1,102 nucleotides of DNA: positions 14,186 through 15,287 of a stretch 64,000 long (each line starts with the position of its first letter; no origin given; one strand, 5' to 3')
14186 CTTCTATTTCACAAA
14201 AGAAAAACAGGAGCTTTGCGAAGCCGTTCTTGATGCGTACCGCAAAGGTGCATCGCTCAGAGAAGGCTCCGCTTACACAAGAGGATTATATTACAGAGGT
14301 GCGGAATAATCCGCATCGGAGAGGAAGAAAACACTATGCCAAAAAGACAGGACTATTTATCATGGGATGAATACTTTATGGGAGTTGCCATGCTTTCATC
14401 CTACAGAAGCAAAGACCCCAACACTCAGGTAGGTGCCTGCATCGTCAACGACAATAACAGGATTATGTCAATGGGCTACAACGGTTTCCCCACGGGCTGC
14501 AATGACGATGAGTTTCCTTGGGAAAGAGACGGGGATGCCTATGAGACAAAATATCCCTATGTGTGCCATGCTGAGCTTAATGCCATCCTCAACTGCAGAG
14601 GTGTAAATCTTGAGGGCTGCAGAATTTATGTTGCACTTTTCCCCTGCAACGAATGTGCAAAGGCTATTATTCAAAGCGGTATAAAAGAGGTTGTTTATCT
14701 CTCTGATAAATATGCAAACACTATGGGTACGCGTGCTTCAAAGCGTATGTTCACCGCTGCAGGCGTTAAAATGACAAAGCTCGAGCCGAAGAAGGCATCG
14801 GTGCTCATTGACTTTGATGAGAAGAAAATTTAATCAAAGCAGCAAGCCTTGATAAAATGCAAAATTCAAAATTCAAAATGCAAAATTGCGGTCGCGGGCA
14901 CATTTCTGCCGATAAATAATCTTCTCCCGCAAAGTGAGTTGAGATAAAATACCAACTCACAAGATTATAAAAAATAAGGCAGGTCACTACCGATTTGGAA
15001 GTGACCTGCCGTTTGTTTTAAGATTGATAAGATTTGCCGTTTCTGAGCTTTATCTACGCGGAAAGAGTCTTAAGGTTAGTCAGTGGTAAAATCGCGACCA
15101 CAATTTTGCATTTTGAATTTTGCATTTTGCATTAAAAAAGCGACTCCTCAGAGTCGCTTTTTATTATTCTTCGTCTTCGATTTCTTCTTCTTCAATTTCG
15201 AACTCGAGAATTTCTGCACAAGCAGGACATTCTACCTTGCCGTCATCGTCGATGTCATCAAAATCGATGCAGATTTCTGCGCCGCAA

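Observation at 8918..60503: Placement rule: the elements start at or just after a stop codon, in the orientation of the upstream gene (9 of 10 loci)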

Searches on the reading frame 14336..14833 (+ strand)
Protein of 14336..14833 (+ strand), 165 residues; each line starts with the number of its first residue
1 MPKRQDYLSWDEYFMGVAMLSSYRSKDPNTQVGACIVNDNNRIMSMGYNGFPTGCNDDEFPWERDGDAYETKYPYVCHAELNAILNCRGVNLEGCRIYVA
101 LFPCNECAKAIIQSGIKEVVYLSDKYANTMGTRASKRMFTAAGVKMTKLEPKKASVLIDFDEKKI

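Call 36: find_encoding_contigs(protein=window:14336-14833:+, flank=10000, max_places=10)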
Protein window:14336-14833:+ (165 aa): 21 contigs read that carry it; 10 places shown.
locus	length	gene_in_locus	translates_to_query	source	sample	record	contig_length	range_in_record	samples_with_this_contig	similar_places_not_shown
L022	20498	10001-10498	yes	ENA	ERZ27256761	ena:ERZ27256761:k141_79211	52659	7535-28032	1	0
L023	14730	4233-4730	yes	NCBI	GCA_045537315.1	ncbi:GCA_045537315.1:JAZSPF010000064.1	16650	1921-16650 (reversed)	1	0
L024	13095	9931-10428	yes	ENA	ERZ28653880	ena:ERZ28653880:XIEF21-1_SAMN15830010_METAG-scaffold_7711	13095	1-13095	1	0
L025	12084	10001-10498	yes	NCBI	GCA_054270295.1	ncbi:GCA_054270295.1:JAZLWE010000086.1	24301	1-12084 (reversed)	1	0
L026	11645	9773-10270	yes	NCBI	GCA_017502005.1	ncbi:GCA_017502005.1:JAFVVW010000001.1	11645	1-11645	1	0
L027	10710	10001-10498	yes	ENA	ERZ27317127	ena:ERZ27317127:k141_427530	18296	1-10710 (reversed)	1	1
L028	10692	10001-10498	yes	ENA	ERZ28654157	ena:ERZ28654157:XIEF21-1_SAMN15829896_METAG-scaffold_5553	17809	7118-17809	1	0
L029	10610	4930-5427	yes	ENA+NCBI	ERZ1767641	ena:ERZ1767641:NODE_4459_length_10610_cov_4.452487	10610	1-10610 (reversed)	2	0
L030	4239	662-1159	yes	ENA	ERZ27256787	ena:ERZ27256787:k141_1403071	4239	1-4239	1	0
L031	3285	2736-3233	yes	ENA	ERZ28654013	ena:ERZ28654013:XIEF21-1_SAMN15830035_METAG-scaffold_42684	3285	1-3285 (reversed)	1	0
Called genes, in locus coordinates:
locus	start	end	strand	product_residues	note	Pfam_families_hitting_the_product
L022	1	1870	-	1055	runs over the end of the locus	PF13306:LRR_5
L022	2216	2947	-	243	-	PF01569:PAP2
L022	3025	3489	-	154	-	PF12850:Metallophos_2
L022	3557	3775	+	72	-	-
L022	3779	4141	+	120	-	-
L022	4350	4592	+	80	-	PF12637:TSCPD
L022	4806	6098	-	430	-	PF19789:DUF6273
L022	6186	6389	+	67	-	PF12844:HTH_19, PF13443:HTH_26, PF13560:HTH_31, PF01381:HTH_3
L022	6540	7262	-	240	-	PF02308:MgtC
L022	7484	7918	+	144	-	PF05164:ZapA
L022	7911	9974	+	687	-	PF01136:Peptidase_U32, PF12392:DUF3656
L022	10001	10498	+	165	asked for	PF00383:dCMP_cyt_deam_1, PF14437:MafB19-deam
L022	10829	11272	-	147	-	-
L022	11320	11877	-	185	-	PF08207:EFP_N, PF01132:EFP, PF09285:Elong-fact-P_C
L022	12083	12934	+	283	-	PF02618:YceG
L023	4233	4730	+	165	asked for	PF00383:dCMP_cyt_deam_1, PF14437:MafB19-deam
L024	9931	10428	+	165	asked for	PF00383:dCMP_cyt_deam_1, PF14437:MafB19-deam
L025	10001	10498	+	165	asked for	PF00383:dCMP_cyt_deam_1, PF14437:MafB19-deam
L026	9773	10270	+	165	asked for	PF00383:dCMP_cyt_deam_1, PF14437:MafB19-deam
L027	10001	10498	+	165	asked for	PF00383:dCMP_cyt_deam_1, PF14437:MafB19-deam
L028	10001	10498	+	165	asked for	PF00383:dCMP_cyt_deam_1, PF14437:MafB19-deam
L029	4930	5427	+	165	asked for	PF00383:dCMP_cyt_deam_1, PF14437:MafB19-deam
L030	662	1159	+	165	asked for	PF00383:dCMP_cyt_deam_1, PF14437:MafB19-deam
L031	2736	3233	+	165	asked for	PF00383:dCMP_cyt_deam_1, PF14437:MafB19-deam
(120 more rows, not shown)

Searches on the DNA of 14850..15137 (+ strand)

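Call 74: search_dna_similar(query=window:14850-15137:+, collection=plasmids, mode=distant, max_rows=10)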
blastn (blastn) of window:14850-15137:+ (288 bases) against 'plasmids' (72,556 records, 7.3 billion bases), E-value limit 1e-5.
No match.
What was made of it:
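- Tried and rejected: Plasmid collection, distant blastn with E4: no match (call 74).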
